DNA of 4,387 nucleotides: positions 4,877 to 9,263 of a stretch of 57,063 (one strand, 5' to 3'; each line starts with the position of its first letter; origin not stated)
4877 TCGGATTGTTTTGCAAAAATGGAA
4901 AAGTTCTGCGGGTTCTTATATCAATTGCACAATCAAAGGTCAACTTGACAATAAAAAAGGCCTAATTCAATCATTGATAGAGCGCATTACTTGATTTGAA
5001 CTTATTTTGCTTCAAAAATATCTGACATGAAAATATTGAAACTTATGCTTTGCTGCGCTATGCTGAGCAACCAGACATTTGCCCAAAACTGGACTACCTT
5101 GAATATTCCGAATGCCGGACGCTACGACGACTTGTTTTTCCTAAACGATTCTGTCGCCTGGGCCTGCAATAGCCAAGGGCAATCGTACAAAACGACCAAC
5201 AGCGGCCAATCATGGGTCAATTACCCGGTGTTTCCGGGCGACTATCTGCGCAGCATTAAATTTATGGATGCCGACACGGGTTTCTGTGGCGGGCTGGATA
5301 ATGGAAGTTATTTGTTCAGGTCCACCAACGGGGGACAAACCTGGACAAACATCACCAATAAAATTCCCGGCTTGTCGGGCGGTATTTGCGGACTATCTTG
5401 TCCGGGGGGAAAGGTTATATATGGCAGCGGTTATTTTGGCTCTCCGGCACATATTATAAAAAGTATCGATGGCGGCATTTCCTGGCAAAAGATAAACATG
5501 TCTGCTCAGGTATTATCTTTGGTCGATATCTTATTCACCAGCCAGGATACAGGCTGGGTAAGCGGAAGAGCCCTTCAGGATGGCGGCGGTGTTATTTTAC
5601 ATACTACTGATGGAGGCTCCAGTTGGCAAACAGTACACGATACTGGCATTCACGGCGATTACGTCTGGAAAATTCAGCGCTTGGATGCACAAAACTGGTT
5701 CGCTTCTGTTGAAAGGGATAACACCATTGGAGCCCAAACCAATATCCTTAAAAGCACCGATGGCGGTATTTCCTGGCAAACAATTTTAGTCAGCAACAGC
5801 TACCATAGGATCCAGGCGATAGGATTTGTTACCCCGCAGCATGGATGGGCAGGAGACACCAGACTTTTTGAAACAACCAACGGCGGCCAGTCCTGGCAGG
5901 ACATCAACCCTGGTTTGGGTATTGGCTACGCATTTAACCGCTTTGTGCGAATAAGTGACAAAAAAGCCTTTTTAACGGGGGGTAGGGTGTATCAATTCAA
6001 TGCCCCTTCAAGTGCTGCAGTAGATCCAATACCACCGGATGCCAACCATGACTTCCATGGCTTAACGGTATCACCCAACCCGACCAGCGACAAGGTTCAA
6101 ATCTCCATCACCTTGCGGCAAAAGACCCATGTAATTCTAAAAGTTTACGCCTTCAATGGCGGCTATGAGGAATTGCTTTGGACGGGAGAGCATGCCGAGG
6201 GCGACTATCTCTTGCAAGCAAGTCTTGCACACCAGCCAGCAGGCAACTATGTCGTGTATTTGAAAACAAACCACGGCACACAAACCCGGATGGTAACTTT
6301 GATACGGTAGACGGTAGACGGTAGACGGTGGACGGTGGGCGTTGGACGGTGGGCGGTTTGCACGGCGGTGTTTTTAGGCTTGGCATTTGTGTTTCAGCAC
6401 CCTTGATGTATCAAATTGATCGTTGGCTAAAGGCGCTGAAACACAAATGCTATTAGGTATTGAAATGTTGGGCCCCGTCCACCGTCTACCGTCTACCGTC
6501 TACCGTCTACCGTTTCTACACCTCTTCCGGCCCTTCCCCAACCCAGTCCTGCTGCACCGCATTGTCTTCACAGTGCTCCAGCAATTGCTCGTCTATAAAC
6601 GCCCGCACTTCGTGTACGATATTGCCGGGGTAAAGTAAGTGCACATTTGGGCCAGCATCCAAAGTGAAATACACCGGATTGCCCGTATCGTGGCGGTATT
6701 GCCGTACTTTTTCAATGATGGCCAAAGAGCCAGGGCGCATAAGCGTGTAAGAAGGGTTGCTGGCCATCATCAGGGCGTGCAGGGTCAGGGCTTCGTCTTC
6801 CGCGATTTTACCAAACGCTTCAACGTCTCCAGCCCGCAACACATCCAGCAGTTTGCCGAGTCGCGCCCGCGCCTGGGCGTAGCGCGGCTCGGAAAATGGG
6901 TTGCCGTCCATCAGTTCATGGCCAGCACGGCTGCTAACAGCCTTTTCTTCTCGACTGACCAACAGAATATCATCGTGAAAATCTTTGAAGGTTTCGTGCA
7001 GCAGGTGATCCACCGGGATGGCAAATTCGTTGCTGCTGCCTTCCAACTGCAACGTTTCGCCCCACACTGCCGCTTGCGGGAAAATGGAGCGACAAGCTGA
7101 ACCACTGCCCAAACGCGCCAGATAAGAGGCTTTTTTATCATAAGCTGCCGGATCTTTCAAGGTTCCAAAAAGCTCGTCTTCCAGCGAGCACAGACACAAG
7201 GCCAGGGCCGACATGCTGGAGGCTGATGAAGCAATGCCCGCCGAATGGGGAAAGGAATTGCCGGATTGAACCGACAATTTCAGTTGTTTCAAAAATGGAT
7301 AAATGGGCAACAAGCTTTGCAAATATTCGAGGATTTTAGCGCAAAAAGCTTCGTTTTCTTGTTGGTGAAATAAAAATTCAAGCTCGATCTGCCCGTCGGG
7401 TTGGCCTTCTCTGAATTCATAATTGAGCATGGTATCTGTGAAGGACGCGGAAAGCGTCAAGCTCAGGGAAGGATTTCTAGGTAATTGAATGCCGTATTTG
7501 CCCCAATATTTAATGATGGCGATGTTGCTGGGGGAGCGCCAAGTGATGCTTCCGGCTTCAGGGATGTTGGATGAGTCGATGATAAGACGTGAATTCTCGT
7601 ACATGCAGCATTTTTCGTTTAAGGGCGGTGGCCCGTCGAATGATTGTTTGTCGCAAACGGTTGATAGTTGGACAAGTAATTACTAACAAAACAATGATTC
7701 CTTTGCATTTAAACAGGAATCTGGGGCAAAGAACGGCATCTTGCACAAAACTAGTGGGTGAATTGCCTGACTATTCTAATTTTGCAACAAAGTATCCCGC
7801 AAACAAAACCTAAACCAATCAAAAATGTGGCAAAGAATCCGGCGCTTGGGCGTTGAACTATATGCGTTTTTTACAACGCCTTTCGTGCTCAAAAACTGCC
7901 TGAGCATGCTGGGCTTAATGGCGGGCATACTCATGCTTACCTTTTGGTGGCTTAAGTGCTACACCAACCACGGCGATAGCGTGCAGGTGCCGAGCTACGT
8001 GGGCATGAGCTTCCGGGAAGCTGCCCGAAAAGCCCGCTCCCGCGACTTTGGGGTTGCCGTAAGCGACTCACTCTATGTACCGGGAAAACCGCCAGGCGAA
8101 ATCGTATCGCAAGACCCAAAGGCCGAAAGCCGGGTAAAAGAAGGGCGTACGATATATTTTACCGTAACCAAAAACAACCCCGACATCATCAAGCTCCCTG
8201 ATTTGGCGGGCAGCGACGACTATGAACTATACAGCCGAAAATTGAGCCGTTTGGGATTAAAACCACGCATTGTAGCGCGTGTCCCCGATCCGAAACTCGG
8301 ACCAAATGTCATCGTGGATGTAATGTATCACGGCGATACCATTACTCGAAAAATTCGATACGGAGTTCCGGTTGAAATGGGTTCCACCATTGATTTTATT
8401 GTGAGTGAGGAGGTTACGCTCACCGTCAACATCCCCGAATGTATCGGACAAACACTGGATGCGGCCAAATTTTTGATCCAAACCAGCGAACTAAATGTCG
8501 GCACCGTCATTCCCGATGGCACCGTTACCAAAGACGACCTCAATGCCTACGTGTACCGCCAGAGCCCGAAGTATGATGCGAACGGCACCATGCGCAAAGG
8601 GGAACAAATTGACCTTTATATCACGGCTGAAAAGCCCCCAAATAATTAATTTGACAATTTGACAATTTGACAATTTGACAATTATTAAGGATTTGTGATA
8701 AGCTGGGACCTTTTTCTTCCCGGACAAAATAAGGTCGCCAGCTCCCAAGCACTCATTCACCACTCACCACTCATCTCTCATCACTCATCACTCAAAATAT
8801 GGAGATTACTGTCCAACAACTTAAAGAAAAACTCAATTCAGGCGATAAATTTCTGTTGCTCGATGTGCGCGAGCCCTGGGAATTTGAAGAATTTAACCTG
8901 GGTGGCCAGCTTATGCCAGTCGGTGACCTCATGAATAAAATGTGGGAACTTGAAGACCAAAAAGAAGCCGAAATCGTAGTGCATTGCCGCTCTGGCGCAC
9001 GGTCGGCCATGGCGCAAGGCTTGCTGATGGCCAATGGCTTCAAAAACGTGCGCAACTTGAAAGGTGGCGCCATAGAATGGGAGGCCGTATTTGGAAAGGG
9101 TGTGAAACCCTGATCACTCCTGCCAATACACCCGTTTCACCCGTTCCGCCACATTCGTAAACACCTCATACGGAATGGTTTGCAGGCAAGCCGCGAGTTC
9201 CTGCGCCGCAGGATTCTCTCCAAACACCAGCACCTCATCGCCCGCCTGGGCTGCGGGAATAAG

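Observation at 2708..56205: Window-scale pattern: about 16 of ~40 intergenic spacers hold palindromic elements, most with arms made of 7-8-nt tandem repeats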

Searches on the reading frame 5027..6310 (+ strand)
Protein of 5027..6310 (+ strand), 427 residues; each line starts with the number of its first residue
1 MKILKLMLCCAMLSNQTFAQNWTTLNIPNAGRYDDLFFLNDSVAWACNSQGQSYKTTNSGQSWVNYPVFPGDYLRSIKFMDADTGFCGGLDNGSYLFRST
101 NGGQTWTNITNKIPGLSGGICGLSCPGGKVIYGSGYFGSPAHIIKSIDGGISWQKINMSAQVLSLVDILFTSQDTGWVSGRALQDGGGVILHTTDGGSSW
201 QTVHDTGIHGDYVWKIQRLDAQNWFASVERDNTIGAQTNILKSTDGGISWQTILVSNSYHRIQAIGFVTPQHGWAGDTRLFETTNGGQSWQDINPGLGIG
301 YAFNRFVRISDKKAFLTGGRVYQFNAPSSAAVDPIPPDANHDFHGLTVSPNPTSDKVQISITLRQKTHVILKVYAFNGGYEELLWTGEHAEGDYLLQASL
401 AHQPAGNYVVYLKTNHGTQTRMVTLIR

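Call 8: find_encoding_contigs(protein=window:5027-6310:+, flank=10000, max_places=6)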
Protein window:5027-6310:+ (427 aa): no gene with exactly this product is on record in the collection.

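Call 20: search_protein_families(library=pfam, proteins=[window:5027-6310:+])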
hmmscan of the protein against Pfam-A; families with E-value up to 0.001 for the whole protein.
window:5027-6310:+ (427 aa): 5 families
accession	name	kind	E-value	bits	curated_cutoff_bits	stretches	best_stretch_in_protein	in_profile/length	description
PF14870.12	PSII_BNR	-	7.6e-16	58.7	27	1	138-204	35-98/303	Photosynthesis system II assembly factor YCF48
PF15902.12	Sortilin-Vps10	-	1.6e-09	37.5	33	1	96-233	3-141/446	Sortilin, neurotensin receptor 3,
PF02012.26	BNR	-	1.9e-08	33.5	27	0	243-252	3-12/12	BNR/Asp-box repeat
PF13088.12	BNR_2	-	8.4e-05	22.5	31.4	0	95-208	83-206/277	BNR repeat-like domain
PF18962.6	Por_Secre_tail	-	0.00023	21.8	27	1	349-421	2-71/75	Secretion system C-terminal sorting domain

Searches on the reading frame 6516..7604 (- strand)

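Call 20: search_protein_families(library=pfam, proteins=[window:6516-7604:-])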
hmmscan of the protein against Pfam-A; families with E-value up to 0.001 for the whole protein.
window:6516-7604:- (362 aa): 2 families
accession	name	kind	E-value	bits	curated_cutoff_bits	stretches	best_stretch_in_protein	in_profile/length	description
PF22700.2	MVD-like_N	-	3.3e-30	105.2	27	1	25-184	2-149/157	Diphosphomevalonate decarboxylase-like N-terminal domain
PF18376.6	MDD_C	-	1.5e-10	41.7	23.2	1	213-343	3-136/186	Mevalonate 5-diphosphate decarboxylase C-terminal domain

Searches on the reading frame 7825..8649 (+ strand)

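Call 20: search_protein_families(library=pfam, proteins=[window:7825-8649:+])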
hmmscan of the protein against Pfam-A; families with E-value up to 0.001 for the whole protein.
window:7825-8649:+ (274 aa): 1 family
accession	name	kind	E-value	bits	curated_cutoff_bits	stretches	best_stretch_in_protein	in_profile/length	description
PF03793.24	PASTA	-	1.2e-24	86.5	23.2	2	53-115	1-63/64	PASTA domain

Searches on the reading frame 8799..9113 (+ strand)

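Call 20: search_protein_families(library=pfam, proteins=[window:8799-9113:+])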
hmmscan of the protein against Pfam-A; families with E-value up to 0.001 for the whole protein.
window:8799-9113:+ (104 aa): 1 family
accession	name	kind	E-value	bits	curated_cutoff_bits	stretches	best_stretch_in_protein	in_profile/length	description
PF00581.25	Rhodanese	-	2.4e-14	54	22.2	1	4-96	1-101/102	Rhodanese-like domain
